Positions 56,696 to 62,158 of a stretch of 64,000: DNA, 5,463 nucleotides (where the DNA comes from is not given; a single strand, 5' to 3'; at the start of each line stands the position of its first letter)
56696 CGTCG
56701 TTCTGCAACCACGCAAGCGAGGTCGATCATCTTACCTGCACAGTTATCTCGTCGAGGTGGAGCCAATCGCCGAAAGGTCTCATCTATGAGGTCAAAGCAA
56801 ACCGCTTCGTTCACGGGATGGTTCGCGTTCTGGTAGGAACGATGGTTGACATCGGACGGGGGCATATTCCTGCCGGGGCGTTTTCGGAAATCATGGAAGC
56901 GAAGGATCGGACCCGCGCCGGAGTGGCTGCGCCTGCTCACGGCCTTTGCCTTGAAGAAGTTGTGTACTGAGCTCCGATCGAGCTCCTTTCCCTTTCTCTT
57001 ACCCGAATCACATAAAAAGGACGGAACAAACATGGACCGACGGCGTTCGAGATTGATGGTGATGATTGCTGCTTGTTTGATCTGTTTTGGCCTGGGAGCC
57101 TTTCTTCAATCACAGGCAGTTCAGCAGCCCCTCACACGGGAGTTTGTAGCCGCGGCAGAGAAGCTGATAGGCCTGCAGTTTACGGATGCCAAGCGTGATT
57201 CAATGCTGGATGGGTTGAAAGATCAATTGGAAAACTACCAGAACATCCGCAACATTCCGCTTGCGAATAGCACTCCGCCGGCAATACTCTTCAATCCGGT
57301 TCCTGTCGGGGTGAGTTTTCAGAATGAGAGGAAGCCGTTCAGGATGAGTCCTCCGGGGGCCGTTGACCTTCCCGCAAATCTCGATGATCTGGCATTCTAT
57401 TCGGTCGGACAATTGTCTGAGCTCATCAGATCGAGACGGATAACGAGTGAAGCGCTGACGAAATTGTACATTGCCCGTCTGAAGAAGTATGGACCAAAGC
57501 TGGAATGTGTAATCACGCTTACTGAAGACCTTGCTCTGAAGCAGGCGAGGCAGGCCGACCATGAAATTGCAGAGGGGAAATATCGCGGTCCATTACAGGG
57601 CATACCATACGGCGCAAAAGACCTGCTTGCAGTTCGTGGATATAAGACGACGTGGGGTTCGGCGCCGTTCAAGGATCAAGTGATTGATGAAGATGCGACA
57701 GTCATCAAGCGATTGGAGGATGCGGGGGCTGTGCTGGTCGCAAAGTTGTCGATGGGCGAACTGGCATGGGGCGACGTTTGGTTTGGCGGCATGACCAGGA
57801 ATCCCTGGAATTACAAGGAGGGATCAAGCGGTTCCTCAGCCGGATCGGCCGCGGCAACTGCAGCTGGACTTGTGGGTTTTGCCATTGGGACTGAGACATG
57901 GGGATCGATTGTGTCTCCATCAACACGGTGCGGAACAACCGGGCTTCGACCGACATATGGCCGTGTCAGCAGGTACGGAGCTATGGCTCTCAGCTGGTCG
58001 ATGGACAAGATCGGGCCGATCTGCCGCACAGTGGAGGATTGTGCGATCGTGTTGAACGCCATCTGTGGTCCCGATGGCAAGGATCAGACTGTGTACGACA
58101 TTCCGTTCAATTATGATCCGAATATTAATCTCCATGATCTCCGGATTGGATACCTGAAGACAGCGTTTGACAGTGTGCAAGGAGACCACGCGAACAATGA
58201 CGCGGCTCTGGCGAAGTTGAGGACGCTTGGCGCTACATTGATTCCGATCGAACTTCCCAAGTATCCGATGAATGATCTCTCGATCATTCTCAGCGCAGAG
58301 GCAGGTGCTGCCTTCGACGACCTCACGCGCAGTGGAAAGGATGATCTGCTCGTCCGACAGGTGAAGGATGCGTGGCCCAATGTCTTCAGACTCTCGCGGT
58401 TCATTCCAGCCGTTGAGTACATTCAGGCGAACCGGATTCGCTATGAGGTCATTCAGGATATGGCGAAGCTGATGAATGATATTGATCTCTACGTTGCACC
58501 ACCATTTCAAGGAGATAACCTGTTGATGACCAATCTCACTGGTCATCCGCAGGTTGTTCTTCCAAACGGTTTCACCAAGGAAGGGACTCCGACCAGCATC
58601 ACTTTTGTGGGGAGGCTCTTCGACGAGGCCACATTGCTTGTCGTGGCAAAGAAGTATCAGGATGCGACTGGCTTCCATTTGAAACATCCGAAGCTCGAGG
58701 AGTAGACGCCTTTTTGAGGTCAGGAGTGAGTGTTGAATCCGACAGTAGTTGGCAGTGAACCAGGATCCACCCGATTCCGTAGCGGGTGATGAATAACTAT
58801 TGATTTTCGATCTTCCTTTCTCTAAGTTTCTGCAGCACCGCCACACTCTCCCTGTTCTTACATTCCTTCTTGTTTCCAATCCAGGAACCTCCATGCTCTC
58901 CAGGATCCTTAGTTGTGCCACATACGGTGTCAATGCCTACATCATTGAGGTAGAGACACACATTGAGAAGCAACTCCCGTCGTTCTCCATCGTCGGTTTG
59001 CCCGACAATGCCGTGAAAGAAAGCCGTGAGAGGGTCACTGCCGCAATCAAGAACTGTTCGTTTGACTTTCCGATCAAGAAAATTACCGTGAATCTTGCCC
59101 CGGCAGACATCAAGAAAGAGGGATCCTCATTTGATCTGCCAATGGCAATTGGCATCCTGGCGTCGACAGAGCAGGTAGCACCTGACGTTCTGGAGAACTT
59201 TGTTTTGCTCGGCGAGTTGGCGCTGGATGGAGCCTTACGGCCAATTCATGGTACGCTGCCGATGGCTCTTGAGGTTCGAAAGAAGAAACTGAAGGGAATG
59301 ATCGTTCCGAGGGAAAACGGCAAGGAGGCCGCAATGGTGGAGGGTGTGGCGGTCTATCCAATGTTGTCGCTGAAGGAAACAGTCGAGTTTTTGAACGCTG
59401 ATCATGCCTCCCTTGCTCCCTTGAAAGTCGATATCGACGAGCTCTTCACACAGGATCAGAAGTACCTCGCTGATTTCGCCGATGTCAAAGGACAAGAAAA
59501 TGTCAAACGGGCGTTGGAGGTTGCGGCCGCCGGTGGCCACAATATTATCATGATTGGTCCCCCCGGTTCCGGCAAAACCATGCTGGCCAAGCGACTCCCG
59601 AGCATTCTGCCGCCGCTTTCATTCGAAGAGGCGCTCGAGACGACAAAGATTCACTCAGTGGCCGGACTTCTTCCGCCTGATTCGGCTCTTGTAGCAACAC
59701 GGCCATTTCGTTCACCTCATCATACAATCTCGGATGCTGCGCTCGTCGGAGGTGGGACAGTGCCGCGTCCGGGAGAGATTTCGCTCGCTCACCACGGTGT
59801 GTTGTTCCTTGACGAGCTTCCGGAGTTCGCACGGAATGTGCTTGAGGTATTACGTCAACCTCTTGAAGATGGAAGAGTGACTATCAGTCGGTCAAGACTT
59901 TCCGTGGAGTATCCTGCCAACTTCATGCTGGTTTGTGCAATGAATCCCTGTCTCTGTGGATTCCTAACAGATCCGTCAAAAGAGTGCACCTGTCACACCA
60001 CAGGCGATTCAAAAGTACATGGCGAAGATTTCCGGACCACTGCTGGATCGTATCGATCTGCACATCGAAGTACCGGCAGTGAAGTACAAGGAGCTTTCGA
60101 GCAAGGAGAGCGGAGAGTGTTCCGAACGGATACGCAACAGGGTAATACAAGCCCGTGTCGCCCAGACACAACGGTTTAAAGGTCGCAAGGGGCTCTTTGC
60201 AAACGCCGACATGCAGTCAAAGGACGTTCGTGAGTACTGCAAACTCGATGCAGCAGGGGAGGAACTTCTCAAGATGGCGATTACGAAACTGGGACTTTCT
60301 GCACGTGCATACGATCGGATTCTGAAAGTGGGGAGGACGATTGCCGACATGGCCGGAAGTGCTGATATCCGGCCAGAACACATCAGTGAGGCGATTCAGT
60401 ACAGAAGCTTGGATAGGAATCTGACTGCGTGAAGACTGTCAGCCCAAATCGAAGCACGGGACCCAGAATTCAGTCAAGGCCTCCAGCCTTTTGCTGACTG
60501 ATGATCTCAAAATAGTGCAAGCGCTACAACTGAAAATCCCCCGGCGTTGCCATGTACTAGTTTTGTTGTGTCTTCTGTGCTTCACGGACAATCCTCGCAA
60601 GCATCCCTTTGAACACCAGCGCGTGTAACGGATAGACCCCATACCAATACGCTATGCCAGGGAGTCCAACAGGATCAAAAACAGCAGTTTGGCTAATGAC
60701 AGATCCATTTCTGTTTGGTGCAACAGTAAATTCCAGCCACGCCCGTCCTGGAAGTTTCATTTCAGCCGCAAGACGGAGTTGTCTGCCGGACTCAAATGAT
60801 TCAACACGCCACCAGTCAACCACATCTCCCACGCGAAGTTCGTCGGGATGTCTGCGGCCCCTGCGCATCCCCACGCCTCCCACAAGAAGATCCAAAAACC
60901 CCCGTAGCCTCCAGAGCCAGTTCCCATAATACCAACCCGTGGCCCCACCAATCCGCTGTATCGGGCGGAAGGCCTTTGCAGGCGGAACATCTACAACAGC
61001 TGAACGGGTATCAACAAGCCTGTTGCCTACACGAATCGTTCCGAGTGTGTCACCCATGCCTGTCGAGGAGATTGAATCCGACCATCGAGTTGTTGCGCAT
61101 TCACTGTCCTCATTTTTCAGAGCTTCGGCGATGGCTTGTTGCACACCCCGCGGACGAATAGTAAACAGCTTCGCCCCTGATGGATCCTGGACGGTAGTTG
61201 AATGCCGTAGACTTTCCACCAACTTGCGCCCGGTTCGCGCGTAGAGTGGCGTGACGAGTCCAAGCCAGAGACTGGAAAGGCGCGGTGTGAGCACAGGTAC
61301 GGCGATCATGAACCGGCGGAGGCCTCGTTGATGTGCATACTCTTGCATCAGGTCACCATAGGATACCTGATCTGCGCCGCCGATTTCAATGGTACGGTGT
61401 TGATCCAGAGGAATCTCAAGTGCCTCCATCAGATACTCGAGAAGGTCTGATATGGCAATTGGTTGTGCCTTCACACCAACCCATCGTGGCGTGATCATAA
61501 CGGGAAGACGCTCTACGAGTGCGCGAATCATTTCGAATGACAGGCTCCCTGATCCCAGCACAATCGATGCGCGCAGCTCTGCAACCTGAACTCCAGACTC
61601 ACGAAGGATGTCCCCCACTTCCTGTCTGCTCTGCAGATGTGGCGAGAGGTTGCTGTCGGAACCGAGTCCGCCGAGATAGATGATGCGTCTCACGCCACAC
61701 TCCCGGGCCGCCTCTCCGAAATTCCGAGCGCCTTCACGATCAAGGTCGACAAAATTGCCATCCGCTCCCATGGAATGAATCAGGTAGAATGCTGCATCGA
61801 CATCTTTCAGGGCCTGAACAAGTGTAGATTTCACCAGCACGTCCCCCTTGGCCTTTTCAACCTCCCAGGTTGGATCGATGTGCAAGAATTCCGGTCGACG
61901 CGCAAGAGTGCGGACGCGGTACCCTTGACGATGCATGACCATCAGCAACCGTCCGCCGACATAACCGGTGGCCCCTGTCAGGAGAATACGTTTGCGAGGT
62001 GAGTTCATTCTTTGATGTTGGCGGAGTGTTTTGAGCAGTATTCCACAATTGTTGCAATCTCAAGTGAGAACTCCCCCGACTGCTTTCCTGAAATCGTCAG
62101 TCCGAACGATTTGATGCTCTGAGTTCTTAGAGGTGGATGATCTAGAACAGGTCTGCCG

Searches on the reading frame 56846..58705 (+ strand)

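Call 87: search_protein_families(library=pfam, proteins=[window:56846-58705:+], max_evalue=0.001)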
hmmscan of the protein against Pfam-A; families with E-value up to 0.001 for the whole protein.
window:56846-58705:+ (619 aa): 1 family
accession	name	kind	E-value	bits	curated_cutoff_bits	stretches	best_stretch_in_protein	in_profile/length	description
PF01425.27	Amidase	-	8.3e-80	269.4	27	1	204-598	2-445/445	Amidase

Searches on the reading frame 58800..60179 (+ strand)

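Call 92: search_protein_families(library=pfam, proteins=[window:58800-60179:+], max_evalue=0.001)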
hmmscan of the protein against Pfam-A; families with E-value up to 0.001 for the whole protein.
window:58800-60179:+ (459 aa): 8 families
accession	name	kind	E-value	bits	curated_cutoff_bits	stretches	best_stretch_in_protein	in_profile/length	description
PF01078.27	Mg_chelatase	-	2.5e-85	285.5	20.3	1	225-401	1-176/207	Magnesium chelatase, subunit ChlI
PF13541.12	ChlI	-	2.1e-49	166.9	27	1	51-173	1-121/121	Subunit ChlI of Mg-chelatase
PF07728.20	AAA_5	-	1.3e-09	38.6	22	1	248-383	1-123/139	AAA domain (dynein-related subfamily)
PF00493.29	MCM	-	3.7e-06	26.7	23.3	1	241-387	52-177/224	MCM P-loop domain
PF00158.32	Sigma54_activat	-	1.8e-05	25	20.2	1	234-382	10-142/168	Sigma-54 interaction domain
PF05496.18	RuvB_N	-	1.9e-05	24.9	27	0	226-264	6-51/159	Holliday junction DNA helicase RuvB P-loop domain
PF07724.20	AAA_2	-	9.2e-05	23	27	1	248-364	5-108/166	AAA domain (Cdc48 subfamily)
PF05362.19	Lon_C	-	0.00013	22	21.1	1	49-178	43-177/205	Lon protease (S16) C-terminal proteolytic domain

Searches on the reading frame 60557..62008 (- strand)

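Call 92: search_protein_families(library=pfam, proteins=[window:60557-62008:-], max_evalue=0.001)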
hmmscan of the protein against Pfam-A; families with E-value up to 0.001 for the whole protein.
window:60557-62008:- (483 aa): 5 families
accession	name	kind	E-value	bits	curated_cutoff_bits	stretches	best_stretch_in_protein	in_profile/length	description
PF11066.14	DUF2867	-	1.4e-34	119.8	27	1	330-469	6-142/142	Protein of unknown function (DUF2867)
PF13460.12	NAD_binding_10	-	2.6e-14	54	27.2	1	12-148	1-134/184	NAD(P)H-binding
PF05368.20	NmrA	-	3e-10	40.6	27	1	5-143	2-146/298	NmrA-like family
PF01370.27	Epimerase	-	2.1e-09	37.6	20.9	1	8-113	1-114/240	NAD dependent epimerase/dehydratase family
PF01073.25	3Beta_HSD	-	8.6e-07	28.7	22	1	10-112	2-114/280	3-beta hydroxysteroid dehydrogenase/isomerase family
